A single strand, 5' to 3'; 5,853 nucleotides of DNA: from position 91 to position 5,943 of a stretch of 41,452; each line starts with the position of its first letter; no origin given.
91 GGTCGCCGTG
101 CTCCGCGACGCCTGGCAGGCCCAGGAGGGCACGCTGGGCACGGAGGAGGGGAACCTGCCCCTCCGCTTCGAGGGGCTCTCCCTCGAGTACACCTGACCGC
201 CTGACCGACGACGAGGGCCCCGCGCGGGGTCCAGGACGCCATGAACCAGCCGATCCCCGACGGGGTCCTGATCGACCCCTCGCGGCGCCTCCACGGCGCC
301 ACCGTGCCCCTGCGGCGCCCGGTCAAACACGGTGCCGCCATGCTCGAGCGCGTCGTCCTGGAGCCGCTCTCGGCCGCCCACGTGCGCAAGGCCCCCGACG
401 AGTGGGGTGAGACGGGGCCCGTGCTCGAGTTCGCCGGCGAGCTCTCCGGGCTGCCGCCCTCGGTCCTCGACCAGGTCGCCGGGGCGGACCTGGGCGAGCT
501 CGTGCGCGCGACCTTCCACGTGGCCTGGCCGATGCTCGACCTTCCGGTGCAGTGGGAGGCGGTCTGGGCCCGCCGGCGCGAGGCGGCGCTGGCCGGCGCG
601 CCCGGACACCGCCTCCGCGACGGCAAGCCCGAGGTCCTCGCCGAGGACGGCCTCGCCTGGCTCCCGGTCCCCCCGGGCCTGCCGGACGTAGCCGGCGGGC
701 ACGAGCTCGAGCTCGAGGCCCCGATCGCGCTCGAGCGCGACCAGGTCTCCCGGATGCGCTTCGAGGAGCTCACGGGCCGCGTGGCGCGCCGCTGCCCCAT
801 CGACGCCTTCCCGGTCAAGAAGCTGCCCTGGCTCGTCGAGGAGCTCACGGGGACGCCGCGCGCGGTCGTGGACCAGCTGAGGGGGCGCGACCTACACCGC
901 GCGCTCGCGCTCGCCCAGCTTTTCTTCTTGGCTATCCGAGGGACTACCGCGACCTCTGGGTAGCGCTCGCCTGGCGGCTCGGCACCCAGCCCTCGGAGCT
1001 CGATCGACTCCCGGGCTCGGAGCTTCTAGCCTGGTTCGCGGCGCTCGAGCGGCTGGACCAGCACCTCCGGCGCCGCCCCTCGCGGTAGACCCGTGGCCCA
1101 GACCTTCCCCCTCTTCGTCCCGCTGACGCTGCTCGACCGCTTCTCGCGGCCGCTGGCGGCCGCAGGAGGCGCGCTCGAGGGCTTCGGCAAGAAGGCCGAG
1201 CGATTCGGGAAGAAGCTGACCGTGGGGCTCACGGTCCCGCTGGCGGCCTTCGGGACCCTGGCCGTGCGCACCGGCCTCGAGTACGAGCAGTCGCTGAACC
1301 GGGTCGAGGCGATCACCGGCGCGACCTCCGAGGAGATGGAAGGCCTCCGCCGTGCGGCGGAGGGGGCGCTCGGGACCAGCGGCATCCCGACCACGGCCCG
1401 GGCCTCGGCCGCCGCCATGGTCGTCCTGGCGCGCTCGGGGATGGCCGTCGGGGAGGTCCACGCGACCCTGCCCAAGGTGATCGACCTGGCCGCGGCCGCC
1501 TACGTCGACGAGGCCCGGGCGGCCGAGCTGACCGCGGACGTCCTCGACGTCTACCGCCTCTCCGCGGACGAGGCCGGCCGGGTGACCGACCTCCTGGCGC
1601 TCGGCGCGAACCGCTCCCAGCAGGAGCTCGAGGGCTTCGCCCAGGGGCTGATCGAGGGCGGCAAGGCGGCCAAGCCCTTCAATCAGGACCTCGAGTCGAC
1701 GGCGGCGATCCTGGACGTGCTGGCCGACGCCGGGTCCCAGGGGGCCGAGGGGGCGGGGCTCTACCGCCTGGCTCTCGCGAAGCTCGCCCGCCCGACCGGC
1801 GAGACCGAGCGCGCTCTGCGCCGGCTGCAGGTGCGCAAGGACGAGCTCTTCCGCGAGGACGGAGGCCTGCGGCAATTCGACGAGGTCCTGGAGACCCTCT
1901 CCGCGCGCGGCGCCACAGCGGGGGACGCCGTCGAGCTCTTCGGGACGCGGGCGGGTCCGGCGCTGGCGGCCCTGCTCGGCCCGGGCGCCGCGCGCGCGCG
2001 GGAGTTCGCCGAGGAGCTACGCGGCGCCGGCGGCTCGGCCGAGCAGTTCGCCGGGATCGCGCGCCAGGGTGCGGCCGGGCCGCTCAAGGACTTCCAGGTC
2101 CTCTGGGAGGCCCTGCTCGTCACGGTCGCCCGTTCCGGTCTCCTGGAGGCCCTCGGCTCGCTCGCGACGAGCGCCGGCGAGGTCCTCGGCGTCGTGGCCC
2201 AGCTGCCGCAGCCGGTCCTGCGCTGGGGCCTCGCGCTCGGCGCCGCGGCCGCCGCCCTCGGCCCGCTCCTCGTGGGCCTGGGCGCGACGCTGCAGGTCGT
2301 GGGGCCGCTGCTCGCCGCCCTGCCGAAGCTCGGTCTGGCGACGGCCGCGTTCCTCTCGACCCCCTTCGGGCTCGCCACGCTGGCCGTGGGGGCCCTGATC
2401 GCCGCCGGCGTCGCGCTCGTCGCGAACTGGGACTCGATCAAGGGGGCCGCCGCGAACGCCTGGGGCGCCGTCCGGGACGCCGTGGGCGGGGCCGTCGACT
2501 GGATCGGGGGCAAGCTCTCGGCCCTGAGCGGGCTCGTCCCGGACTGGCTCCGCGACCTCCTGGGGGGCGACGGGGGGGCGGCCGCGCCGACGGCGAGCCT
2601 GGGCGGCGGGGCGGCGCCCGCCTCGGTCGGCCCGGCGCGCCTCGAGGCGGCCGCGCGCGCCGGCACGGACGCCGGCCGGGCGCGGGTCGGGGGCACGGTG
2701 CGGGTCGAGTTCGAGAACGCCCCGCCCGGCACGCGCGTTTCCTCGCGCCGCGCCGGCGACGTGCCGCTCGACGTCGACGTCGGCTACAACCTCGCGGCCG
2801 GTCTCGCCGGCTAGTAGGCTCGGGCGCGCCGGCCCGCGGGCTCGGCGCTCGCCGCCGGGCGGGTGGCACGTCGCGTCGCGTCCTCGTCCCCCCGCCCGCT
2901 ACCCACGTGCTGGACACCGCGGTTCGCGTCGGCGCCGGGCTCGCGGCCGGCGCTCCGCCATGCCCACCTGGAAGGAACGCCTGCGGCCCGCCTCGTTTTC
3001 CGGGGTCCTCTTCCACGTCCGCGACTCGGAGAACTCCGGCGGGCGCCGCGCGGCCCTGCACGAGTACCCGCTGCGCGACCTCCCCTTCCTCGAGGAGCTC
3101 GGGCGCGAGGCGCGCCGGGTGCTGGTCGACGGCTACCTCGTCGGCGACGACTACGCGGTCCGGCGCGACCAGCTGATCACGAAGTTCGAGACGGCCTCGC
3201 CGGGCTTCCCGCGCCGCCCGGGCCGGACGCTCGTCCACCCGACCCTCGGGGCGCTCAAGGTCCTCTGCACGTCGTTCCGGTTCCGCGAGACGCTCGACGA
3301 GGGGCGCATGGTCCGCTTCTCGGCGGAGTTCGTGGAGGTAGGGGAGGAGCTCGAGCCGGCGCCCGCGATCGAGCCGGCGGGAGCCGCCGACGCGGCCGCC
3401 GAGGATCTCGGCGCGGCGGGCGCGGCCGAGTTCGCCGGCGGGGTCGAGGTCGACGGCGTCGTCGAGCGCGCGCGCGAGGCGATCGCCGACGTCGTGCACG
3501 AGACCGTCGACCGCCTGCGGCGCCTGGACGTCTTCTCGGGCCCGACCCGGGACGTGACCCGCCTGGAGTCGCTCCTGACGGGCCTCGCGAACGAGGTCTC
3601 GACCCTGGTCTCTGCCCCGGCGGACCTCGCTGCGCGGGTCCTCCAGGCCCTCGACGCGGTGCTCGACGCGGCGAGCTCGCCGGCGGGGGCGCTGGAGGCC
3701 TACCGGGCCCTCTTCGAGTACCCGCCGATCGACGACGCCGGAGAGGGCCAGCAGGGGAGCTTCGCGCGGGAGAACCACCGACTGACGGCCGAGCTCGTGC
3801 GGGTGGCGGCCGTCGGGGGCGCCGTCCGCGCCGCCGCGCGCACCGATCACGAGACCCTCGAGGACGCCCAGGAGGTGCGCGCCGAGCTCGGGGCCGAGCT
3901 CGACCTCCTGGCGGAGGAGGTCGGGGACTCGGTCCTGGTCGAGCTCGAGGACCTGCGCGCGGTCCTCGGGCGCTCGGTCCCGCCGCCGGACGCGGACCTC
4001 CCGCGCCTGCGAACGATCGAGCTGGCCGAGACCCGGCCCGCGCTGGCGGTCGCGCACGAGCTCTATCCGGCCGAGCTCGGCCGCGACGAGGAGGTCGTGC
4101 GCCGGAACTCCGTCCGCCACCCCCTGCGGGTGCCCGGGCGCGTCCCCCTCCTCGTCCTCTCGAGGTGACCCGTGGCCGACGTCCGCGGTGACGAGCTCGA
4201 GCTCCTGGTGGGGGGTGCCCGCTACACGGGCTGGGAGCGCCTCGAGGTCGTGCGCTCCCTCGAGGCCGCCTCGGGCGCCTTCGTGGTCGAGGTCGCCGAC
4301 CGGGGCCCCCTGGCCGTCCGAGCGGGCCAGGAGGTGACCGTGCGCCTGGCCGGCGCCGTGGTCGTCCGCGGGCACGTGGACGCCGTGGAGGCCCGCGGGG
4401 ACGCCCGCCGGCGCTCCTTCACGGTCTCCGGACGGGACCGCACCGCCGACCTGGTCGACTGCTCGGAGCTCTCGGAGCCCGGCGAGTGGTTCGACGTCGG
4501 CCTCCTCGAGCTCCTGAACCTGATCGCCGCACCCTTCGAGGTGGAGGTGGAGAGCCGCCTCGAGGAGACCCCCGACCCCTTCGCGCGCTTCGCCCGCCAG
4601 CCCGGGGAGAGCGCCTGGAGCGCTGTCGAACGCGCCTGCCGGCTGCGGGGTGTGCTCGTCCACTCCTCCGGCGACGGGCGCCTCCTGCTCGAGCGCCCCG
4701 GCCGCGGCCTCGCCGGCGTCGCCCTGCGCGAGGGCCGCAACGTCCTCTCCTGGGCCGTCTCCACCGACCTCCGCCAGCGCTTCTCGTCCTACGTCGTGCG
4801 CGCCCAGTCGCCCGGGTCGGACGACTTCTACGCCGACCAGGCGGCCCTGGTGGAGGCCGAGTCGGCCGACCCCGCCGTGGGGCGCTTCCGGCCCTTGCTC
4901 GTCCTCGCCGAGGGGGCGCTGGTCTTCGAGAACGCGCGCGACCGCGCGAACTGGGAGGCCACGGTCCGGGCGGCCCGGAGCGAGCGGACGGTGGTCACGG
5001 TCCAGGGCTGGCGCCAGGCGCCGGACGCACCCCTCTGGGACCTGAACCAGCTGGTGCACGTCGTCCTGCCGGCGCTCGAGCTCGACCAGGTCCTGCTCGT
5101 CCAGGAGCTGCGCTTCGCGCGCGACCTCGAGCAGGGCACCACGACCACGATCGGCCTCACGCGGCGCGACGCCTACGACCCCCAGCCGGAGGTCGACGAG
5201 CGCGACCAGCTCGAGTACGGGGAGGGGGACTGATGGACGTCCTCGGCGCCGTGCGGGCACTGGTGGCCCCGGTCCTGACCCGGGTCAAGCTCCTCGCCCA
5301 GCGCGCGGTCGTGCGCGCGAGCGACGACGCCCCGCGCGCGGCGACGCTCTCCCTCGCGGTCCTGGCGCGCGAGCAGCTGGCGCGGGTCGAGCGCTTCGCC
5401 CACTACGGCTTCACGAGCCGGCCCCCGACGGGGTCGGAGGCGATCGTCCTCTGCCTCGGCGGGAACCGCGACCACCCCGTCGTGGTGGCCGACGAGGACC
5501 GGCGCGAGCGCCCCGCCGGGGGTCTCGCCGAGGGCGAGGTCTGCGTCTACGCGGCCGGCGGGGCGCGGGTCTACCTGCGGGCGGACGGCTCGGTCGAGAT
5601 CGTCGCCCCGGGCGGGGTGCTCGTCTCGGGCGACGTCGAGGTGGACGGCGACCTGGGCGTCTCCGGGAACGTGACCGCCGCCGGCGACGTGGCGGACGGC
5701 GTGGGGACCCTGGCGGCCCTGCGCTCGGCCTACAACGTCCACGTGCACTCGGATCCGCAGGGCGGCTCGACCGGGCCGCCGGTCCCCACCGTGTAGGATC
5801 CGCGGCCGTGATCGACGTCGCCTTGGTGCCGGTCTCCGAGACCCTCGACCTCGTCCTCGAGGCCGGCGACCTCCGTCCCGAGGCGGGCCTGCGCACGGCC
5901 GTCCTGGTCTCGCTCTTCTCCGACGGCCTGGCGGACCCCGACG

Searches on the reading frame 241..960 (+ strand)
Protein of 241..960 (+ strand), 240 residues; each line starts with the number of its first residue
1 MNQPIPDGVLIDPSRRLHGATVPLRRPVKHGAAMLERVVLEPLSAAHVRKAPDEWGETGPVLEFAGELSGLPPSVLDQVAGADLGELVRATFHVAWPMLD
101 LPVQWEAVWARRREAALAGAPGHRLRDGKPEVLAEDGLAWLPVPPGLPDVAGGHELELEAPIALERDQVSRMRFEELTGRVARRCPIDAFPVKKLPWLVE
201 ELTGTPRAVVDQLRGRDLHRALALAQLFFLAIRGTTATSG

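Call 56: search_protein_families(library=pfam, proteins=[window:241-960:+], max_evalue=0.01)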
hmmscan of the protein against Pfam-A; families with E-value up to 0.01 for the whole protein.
window:241-960:+ (240 aa): 1 family
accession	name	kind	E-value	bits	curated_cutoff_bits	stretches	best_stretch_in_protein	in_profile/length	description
PF10109.15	Phage_TAC_7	-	2.9e-07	30.9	25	1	21-88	1-71/79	Phage tail assembly chaperone proteins, E, or 41 or 14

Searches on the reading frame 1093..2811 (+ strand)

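Call 13: search_protein_families(library=phrogs, proteins=[window:1093-2811:+], max_evalue=0.01)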
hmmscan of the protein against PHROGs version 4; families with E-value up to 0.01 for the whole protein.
window:1093-2811:+ (573 aa): 28 families (the best 25 are shown)
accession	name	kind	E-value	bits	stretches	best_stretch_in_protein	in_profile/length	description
phrog_991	-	tail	1.2e-52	179.9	1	14-492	236-716/1966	tail length tape measure protein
phrog_1533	-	tail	9.1e-51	173.6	1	14-447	205-673/1688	tail length tape measure protein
phrog_28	-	tail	1.7e-50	173.7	1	16-503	231-710/1228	tail length tape measure protein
phrog_9696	-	tail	9.5e-42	143.9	1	15-334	33-362/1415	tail length tape measure protein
phrog_1272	-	tail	2.2e-41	142.7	1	20-477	219-707/1606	tail length tape measure protein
phrog_4704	-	tail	7.4e-41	141.5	1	14-412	172-568/625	tail length tape measure protein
phrog_5493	-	tail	9.7e-29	101.3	1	33-295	43-305/1102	tail length tape measure protein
phrog_28420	-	tail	4.1e-28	99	1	57-345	54-330/906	tail length tape measure protein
phrog_1293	-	tail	4.6e-26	92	1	16-518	137-609/1424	tail length tape measure protein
phrog_58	-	tail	1.5e-25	90.8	1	21-491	298-675/1544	tail length tape measure protein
phrog_38390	-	tail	1.2e-24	87.5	1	55-357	54-351/1029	tail length tape measure protein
phrog_5218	-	unknown function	1e-23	84.5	1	13-447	174-664/1599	-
phrog_167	-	tail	3.7e-20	72.3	1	25-515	255-702/1555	tail length tape measure protein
phrog_8462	-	tail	6.1e-15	56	1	19-498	34-380/672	tail length tape measure protein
phrog_37649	-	tail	1.9e-14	52.9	1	55-445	449-835/2006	tail length tape measure protein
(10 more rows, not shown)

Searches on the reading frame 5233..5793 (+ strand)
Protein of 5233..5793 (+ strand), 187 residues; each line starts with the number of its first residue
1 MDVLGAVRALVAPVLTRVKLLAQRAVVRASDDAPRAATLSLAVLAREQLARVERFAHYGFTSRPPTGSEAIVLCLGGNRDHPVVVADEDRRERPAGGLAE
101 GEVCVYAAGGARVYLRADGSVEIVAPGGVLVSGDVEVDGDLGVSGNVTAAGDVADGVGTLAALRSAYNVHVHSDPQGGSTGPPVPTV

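Call 56: search_protein_families(library=pfam, proteins=[window:5233-5793:+], max_evalue=0.01)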
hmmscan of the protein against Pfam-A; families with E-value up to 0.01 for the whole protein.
window:5233-5793:+ (187 aa): 1 family
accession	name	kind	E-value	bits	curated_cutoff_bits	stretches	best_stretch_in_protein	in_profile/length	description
PF06890.18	Phage_Mu_Gp45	-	4.3e-23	81.5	24.1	1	24-91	1-68/68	Bacteriophage Mu Gp45, N-terminal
